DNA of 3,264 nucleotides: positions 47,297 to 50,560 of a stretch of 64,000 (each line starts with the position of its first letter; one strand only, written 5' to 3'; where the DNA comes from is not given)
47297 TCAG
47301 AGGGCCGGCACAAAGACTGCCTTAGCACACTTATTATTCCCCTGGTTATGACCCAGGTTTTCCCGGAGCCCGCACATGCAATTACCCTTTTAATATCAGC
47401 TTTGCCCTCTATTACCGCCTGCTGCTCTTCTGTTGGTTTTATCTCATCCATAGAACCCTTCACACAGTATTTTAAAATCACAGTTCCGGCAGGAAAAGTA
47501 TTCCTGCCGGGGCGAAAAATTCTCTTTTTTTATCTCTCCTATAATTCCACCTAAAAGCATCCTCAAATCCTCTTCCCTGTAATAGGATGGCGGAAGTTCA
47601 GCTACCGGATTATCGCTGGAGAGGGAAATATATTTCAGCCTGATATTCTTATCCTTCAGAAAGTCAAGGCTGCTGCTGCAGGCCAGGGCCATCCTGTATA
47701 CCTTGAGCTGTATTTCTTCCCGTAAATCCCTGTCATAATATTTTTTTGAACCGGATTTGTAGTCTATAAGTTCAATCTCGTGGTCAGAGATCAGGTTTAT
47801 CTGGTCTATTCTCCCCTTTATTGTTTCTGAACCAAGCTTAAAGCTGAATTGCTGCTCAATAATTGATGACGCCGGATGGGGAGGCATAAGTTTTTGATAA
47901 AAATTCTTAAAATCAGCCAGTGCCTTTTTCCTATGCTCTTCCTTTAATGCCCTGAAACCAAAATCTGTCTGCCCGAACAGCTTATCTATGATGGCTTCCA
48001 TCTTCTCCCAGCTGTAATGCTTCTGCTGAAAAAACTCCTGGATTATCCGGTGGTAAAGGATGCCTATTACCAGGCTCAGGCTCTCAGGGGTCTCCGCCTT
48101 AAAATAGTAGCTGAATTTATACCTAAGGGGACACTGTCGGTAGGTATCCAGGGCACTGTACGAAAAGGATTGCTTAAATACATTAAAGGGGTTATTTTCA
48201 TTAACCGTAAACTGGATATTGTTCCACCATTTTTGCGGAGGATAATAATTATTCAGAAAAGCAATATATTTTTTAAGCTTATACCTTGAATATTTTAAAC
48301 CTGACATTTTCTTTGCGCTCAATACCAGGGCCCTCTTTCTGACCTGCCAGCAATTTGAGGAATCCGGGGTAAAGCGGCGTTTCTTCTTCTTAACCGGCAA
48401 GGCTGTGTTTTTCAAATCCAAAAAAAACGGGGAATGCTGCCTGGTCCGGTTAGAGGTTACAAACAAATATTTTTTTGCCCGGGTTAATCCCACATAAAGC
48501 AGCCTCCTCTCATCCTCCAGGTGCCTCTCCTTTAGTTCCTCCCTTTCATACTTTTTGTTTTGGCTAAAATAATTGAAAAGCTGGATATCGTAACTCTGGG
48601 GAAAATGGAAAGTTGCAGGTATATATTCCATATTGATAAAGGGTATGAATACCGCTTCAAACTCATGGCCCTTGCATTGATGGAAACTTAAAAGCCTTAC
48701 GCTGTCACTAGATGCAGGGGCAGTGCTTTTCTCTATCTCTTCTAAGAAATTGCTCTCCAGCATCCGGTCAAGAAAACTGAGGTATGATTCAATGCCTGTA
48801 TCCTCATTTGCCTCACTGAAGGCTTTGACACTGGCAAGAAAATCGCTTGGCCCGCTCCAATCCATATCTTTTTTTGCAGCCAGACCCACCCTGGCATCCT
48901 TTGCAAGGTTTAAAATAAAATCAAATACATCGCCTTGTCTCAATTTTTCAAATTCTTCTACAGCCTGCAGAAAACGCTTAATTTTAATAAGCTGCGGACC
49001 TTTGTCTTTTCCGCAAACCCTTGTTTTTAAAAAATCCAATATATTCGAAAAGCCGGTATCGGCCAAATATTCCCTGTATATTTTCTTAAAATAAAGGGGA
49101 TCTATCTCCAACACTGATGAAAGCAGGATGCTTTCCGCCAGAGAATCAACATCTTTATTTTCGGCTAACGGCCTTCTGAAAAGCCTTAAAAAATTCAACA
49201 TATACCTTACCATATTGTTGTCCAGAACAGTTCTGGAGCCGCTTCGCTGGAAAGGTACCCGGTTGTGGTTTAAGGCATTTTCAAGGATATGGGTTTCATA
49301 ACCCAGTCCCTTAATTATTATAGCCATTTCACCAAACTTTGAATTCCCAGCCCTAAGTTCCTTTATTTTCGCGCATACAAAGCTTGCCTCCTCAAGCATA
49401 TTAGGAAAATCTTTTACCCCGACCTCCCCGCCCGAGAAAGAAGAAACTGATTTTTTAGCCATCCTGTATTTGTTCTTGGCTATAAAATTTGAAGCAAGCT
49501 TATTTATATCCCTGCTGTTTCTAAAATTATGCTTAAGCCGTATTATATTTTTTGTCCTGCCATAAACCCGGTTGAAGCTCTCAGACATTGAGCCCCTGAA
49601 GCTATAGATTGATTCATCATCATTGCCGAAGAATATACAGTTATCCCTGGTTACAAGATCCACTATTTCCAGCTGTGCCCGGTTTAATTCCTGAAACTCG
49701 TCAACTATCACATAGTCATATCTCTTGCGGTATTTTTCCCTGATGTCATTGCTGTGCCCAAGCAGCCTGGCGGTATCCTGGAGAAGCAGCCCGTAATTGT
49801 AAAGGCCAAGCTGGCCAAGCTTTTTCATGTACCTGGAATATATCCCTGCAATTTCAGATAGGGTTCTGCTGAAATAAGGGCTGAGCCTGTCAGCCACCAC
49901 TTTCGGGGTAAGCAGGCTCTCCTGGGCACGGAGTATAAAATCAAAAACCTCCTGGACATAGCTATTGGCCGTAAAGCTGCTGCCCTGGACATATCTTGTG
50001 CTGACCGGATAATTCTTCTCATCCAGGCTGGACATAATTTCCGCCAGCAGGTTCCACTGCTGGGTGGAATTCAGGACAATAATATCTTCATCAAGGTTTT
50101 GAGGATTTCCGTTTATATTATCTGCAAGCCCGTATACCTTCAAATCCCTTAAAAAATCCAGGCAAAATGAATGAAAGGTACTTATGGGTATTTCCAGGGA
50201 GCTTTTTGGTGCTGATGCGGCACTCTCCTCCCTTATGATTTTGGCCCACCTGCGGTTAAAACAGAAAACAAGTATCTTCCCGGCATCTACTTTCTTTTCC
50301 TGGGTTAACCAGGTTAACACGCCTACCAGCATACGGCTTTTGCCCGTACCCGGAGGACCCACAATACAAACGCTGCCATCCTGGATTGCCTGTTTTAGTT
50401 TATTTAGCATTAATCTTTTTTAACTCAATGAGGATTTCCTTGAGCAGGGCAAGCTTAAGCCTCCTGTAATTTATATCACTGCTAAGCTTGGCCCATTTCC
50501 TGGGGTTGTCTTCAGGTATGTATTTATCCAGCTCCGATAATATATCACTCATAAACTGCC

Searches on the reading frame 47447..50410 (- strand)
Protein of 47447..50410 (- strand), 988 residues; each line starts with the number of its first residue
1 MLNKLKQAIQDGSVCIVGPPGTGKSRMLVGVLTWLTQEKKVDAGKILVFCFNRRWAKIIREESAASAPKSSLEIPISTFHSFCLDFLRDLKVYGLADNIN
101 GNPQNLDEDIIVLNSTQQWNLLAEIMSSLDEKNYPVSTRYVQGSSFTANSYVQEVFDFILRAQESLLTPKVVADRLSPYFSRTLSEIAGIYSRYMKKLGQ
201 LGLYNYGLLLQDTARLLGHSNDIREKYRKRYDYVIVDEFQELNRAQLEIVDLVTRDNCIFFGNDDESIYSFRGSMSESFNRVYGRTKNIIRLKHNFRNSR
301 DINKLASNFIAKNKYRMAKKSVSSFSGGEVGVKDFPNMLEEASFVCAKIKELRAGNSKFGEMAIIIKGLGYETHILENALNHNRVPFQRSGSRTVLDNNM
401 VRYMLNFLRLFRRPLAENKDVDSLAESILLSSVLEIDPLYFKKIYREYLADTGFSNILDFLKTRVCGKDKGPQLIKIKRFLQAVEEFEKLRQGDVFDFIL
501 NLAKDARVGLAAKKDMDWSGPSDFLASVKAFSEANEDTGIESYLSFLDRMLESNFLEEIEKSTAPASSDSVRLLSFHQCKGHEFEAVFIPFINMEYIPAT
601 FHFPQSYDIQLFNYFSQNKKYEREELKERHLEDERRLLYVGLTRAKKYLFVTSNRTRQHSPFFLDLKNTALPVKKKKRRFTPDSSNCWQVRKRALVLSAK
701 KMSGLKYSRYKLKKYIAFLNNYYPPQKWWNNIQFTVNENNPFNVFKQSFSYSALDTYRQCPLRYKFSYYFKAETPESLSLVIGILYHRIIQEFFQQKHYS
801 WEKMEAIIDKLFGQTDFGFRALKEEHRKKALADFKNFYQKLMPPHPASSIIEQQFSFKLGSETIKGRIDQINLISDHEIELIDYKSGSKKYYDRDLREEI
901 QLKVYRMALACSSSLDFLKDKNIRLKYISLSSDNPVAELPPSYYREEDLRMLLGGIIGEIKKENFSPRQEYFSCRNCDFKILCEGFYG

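Call 64: search_protein_families(library=pfam, proteins=[window:47447-50410:-], max_evalue=0.00001)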
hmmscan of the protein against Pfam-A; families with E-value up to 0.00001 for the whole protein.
window:47447-50410:- (988 aa): 6 families
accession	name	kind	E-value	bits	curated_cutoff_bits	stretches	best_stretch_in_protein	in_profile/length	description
PF00580.27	UvrD-helicase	-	1.1e-38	133.9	23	1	10-282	12-266/271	UvrD/REP helicase N-terminal domain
PF13361.12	UvrD_C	-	5e-36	125.3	25.6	1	290-655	1-349/350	UvrD-like helicase C-terminal domain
PF12705.13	PDDEXK_1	-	9.3e-28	98.2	22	1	748-984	1-247/247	PD-(D/E)XK nuclease superfamily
PF13245.12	AAA_19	-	4.6e-16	59.6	25.1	1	6-272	6-134/134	AAA domain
PF13538.12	UvrD_C_2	-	8.9e-10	38.7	27.4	0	628-651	28-51/52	UvrD-like helicase C-terminal domain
PF13401.12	AAA_22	-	7.5e-06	26.7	27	0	11-54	5-45/130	AAA domain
